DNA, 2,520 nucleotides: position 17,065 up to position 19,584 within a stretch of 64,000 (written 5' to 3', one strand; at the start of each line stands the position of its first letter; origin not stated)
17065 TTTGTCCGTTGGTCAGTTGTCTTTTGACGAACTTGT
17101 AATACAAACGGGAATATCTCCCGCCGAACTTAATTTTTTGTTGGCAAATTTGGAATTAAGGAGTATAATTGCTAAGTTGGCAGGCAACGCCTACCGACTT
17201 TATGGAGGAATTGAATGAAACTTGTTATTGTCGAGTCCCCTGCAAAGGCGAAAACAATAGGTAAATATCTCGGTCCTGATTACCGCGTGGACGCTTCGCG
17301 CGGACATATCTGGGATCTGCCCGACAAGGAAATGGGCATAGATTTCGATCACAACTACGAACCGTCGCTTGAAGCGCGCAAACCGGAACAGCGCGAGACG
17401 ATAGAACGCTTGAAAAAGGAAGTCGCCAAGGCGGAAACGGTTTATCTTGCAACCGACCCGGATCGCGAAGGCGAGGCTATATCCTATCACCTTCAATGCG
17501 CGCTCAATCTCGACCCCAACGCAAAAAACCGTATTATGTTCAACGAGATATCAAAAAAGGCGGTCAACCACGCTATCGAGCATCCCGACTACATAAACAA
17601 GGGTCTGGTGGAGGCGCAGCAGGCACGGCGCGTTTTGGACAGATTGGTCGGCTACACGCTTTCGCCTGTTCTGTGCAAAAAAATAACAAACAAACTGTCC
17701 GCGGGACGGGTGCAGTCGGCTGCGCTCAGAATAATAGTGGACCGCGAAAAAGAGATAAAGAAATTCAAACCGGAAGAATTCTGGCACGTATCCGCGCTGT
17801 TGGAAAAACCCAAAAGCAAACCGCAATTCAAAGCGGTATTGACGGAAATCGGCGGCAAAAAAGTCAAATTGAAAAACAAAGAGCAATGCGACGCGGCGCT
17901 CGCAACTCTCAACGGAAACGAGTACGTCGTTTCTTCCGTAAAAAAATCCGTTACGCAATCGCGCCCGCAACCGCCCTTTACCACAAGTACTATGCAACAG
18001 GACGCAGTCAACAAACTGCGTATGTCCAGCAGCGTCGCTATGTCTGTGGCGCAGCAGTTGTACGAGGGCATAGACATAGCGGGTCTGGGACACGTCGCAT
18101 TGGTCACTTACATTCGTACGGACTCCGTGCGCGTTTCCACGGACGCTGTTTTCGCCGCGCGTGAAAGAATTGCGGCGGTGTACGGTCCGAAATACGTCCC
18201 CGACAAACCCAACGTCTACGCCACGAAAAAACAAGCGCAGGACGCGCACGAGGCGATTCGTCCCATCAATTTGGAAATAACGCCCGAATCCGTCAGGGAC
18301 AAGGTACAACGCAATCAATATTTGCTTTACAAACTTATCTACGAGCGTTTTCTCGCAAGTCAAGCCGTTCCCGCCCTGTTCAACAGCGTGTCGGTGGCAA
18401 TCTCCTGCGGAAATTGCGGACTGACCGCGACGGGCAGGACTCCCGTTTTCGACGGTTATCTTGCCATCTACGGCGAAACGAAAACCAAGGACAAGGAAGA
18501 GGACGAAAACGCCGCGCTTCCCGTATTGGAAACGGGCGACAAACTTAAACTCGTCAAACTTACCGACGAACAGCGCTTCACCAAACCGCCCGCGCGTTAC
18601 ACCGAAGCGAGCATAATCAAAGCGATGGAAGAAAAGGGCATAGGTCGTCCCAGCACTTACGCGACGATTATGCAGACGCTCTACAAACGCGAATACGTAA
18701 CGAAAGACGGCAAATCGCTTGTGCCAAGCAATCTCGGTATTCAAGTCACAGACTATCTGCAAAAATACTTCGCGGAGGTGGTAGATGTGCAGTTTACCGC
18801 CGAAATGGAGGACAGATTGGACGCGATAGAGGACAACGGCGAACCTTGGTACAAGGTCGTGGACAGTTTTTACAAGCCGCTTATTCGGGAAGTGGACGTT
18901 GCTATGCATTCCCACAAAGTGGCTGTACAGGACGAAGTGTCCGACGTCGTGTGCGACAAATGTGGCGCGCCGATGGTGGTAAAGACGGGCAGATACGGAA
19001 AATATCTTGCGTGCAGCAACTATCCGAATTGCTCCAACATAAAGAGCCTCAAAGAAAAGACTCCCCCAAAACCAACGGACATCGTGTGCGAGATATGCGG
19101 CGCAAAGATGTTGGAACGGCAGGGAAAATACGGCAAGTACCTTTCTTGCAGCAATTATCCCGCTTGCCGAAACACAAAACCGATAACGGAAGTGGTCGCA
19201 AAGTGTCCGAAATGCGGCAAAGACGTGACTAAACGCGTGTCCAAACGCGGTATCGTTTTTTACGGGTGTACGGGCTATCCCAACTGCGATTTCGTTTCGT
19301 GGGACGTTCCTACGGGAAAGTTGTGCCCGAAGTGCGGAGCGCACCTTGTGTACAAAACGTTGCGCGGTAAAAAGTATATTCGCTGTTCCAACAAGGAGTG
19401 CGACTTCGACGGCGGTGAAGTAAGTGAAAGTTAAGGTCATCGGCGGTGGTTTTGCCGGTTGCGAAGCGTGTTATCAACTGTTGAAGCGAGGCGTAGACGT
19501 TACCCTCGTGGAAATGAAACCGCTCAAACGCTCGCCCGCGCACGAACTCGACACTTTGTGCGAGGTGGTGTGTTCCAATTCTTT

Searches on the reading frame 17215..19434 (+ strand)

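Call 10: search_protein_families(library=pfam, proteins=[window:17215-19434:+], max_evalue=0.00001)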
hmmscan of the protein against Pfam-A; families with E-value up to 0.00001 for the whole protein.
window:17215-19434:+ (739 aa): 4 families
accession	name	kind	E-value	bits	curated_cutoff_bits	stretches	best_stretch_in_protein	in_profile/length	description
PF01131.25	Topoisom_bac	-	1.9e-119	399.8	35.1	1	127-549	2-410/411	DNA topoisomerase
PF01396.24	Zn_ribbon_Top1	-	4.3e-49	164.5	32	3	578-614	2-38/39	Topoisomerase DNA binding C4 zinc finger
PF01751.28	Toprim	-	1.1e-18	67.6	23.1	1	2-112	1-96/96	Toprim domain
PF13408.12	Zn_ribbon_recom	-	5.9e-08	33.4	25.3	0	578-608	6-41/58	Recombinase zinc beta ribbon domain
